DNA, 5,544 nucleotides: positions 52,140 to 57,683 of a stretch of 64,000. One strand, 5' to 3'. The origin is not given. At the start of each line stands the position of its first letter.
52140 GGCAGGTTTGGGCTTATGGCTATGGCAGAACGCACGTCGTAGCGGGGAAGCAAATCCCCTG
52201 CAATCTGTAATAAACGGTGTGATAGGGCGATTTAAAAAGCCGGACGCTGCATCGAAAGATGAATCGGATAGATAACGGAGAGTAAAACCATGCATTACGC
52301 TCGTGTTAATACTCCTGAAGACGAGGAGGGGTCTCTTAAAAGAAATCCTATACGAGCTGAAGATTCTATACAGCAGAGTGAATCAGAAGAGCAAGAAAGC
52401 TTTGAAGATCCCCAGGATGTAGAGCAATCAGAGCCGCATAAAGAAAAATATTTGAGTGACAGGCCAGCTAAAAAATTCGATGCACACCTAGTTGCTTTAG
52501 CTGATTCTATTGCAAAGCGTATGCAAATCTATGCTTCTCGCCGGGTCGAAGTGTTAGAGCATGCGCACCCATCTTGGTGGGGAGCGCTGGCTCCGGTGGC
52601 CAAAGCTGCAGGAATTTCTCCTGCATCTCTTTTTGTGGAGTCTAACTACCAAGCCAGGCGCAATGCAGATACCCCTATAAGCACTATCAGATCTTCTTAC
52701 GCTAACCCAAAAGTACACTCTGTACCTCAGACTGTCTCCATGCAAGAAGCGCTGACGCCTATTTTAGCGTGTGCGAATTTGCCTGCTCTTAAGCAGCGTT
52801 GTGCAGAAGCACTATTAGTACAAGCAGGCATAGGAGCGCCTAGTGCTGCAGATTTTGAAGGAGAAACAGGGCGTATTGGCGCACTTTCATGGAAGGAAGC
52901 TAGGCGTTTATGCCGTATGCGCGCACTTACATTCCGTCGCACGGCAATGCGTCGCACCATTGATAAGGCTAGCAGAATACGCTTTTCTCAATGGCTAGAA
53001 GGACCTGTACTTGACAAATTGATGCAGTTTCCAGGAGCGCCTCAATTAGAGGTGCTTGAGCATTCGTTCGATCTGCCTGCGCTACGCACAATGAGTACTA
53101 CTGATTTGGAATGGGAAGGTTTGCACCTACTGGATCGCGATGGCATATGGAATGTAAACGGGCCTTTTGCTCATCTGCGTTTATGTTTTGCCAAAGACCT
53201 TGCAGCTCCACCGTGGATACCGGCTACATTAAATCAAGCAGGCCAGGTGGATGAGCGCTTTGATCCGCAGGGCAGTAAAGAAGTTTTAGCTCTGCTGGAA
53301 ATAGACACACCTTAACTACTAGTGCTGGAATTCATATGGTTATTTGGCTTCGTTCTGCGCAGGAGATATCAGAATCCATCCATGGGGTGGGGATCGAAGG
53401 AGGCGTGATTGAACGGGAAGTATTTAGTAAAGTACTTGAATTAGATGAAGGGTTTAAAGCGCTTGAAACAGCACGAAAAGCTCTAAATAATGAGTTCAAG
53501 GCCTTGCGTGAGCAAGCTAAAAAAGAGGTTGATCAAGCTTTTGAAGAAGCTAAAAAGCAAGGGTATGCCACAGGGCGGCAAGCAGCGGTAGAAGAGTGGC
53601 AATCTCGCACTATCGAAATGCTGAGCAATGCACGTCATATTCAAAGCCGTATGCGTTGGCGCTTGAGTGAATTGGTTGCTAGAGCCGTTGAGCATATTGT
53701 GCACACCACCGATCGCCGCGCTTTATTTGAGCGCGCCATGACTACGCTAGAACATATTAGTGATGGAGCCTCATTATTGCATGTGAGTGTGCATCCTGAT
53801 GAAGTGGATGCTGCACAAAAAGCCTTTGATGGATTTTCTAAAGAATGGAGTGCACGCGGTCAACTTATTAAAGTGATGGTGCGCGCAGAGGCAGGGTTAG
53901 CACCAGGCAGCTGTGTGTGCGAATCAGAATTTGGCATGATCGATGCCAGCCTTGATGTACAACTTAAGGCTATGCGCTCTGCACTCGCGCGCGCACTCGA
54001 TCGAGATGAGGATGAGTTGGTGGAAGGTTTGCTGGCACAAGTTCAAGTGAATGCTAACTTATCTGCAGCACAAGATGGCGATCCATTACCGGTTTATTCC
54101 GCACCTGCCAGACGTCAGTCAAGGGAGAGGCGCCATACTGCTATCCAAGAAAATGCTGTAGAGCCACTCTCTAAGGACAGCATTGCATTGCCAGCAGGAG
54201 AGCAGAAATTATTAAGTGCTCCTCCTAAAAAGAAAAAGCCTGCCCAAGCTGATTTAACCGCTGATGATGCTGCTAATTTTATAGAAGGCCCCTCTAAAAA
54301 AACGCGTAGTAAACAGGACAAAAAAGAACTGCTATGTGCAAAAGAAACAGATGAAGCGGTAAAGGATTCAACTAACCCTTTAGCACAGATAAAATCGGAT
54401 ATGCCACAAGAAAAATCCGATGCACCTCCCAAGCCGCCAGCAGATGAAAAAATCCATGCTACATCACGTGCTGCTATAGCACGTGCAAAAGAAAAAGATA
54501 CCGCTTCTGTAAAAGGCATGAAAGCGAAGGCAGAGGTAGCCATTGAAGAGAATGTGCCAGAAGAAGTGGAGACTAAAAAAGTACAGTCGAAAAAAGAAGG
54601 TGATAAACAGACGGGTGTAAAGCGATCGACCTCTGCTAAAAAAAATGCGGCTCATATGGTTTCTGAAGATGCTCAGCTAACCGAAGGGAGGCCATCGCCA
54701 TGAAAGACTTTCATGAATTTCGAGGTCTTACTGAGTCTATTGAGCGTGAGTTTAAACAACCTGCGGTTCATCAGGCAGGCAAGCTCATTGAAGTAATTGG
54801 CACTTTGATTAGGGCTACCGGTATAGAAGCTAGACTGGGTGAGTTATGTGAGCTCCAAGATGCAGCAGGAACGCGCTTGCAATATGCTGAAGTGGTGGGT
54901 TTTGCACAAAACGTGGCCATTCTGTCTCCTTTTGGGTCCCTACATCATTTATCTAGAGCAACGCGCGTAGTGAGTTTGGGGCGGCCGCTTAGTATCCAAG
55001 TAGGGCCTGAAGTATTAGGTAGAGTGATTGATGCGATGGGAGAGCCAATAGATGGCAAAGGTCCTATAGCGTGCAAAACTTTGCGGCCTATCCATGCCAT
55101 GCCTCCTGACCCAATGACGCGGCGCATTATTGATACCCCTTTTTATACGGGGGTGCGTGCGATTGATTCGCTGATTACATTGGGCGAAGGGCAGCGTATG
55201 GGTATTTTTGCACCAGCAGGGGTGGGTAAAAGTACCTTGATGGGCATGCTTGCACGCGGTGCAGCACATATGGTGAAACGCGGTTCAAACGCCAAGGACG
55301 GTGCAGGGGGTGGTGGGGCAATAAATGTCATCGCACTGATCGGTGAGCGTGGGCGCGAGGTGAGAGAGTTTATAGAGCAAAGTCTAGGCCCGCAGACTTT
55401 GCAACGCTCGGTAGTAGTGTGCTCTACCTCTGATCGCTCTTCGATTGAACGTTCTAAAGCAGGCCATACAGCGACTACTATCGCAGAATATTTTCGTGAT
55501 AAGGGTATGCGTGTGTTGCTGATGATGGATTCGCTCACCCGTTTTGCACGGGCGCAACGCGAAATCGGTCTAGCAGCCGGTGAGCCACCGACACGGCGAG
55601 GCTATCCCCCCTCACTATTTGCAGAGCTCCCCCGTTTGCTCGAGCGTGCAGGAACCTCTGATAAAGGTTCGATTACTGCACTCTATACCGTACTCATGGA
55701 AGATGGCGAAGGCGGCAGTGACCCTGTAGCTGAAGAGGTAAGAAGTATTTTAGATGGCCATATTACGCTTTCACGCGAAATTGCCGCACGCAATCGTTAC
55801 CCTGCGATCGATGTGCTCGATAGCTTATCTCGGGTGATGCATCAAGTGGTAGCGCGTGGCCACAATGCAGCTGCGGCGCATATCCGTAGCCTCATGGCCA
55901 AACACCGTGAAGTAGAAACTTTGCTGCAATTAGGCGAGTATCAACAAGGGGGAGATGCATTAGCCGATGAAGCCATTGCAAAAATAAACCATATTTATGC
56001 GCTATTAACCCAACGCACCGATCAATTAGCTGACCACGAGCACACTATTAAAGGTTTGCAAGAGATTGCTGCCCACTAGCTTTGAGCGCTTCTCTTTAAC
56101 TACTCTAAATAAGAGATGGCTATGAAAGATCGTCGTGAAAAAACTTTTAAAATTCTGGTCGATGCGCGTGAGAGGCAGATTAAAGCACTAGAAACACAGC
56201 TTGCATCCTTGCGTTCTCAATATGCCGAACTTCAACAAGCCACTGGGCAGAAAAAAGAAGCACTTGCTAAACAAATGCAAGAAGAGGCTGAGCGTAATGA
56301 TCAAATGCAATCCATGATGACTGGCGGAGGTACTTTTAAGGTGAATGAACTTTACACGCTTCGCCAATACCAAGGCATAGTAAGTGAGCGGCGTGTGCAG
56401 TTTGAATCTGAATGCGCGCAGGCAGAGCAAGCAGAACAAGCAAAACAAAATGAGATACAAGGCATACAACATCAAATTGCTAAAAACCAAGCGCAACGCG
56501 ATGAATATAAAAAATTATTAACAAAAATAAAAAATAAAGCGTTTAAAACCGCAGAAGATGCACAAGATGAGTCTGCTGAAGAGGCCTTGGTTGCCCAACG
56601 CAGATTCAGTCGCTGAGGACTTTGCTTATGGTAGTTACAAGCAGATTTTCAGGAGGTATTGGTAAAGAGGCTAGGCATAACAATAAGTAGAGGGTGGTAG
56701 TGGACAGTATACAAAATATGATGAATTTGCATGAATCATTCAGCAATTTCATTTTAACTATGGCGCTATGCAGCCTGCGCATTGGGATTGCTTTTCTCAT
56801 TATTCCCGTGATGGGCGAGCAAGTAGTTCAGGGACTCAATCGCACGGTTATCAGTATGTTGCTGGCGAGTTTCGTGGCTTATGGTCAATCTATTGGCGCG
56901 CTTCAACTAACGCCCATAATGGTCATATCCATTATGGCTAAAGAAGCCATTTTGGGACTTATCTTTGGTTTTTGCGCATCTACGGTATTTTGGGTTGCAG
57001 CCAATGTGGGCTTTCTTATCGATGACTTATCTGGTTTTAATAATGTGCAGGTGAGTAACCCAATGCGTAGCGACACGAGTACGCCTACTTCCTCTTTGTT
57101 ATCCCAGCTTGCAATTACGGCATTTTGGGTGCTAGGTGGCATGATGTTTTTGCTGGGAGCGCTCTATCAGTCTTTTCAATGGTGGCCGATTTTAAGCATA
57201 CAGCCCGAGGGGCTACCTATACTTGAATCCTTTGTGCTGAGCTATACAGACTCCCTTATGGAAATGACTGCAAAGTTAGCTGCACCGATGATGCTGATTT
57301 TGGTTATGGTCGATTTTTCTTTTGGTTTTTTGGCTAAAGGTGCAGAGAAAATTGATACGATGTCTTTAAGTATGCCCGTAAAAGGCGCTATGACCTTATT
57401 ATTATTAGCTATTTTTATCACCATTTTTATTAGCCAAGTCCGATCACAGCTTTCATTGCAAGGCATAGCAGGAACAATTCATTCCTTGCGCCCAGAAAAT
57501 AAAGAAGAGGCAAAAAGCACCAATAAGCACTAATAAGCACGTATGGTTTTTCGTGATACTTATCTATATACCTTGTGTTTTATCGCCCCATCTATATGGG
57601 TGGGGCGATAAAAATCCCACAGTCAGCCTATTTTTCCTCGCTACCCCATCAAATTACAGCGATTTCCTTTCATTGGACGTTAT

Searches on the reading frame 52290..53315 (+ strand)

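Call 7: search_protein_families(library=ncbifam, proteins=[window:52290-53315:+], max_evalue=0.001)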
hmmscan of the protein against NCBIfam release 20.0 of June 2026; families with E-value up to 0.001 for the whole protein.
window:52290-53315:+ (341 aa): 1 family
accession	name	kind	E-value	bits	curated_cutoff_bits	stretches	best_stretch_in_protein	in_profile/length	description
TIGR02560.1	HrpB4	equivalog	6.4e-23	81.7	167.45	1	150-317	29-199/220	type III secretion protein HrpB4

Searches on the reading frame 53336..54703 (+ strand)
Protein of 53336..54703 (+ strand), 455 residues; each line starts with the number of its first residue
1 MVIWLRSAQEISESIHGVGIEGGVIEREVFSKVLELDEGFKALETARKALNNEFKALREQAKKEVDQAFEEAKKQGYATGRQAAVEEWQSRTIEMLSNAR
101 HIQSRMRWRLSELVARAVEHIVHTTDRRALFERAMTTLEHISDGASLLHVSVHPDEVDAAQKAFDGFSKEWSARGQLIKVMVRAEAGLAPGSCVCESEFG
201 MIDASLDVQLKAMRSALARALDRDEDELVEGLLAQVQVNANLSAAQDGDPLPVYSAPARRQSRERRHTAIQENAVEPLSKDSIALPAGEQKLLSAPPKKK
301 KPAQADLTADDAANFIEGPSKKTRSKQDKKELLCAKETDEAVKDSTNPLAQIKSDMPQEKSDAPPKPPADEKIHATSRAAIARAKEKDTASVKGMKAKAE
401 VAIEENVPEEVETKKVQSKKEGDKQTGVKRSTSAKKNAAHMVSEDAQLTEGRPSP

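Call 7: search_protein_families(library=ncbifam, proteins=[window:53336-54703:+], max_evalue=0.001)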
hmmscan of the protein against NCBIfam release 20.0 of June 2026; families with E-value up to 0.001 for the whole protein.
window:53336-54703:+ (455 aa): 7 families
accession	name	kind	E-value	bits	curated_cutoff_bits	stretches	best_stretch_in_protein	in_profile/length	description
NF006574.0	PRK09098.1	subfamily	4e-62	210.1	278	1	1-255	1-228/277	HrpE/YscL family type III secretion apparatus protein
TIGR02499.1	HrpE_YscL_not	equivalog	1.8e-24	86.7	78.7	1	59-205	24-166/166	type III secretion system stator protein SctL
NF005392.0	PRK06937.1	equivalog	2.2e-24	85.9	159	1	52-223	37-205/209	HrpE/YscL family type III secretion apparatus protein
NF004968.0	PRK06328.1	equivalog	6.1e-12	45.3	220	1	32-224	18-207/223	HrpE/YscL family type III secretion apparatus protein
TIGR03825.1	FliH_bacil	equivalog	5.4e-10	39.2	148.9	1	47-223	64-250/255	flagellar assembly protein FliH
NF004270.2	PRK05687.2-1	equivalog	0.00028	20.5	180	1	57-216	55-221/223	flagellar assembly protein FliH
NF004266.1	PRK05687.1-1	equivalog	0.00088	18.8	260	1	44-115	36-105/230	flagellar assembly protein FliH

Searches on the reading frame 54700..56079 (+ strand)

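Call 7: search_protein_families(library=ncbifam, proteins=[window:54700-56079:+], max_evalue=0.001)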
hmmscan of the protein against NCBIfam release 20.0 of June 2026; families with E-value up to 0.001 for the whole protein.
window:54700-56079:+ (459 aa): 35 families (the best 25 are shown)
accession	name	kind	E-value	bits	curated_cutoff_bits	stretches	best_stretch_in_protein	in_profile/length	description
NF006575.0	PRK09099.1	subfamily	8.6e-218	723.4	706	1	4-457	4-441/443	type III secretion system ATPase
TIGR02546.1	III_secr_ATP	equivalog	3.3e-178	592.7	604.75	1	23-457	3-422/423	type III secretion system ATPase SctN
NF005391.0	PRK06936.1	equivalog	6e-171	569.1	657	1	21-457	19-438/439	type III secretion system ATPase SctN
TIGR01026.1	fliI_yscN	subfamily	1.9e-157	524.6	379.5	1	13-457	11-439/440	FliI/YscN family ATPase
TIGR03497.1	FliI_clade2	equivalog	1.7e-156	521.3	629.8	1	27-456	1-412/413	flagellar protein export ATPase FliI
TIGR03496.1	FliI_clade1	equivalog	4.9e-154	513.1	619.1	1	27-456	1-414/414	flagellar protein export ATPase FliI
NF005295.0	PRK06820.1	equivalog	1.5e-149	498.8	690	1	21-456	25-438/440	EscN/YscN/HrcN family type III secretion system ATPase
TIGR03498.1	FliI_clade3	equivalog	1.2e-144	482.1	587.45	1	27-456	1-417/418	flagellar protein export ATPase FliI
NF006012.0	PRK08149.1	equivalog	5.2e-133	444.1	594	1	28-457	12-430/431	type III secretion system ATPase SctN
NF005765.0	PRK07594.1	equivalog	3.9e-127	424.6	715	1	24-457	20-431/433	EscN/YscN/HrcN family type III secretion system ATPase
NF006290.1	PRK08472.1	equivalog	3.6e-126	421.5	644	1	23-456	16-432/433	flagellar protein export ATPase FliI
NF005535.1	PRK07196.1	equivalog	2.4e-118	395.9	715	1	22-456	16-433/434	flagellar protein export ATPase FliI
NF004578.0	PRK05922.1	equivalog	1.3e-98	330.6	604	1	24-458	18-432/434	type III secretion system ATPase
NF040574.1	T3SS_ATP_VscN2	exception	2.1e-69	234.5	750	1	84-457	62-417/420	type III secretion system ATPase VscN2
NF003235.0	PRK04196.1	subfamily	1.5e-59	202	349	1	28-408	8-386/462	V-type ATP synthase subunit B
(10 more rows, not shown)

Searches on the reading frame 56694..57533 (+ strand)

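Call 7: search_protein_families(library=ncbifam, proteins=[window:56694-57533:+], max_evalue=0.001)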
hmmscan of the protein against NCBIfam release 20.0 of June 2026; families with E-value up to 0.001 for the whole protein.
window:56694-57533:+ (279 aa): 5 families
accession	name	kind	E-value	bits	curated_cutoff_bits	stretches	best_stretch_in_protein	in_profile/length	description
TIGR01401.1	fliR_like_III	equivalog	8.3e-55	186.1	163.05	1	15-255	3-243/253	type III secretion system export apparatus subunit SctT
TIGR01400.1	fliR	equivalog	1.4e-22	80.5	168.6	1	21-253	2-234/245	flagellar biosynthetic protein FliR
NF009411.0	PRK12772.1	equivalog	1.3e-18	66.8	739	1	19-254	6-241/610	fused FliR family export protein/FlhB family type III secretion system protein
NF011876.0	PRK15349.1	equivalog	3.6e-17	63.1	275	1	63-241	56-233/259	EscT/YscT/HrcT family type III secretion system export apparatus protein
NF009416.1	PRK12780.1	equivalog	9.3e-07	28.7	306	1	18-246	4-238/247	flagellar biosynthesis protein FliR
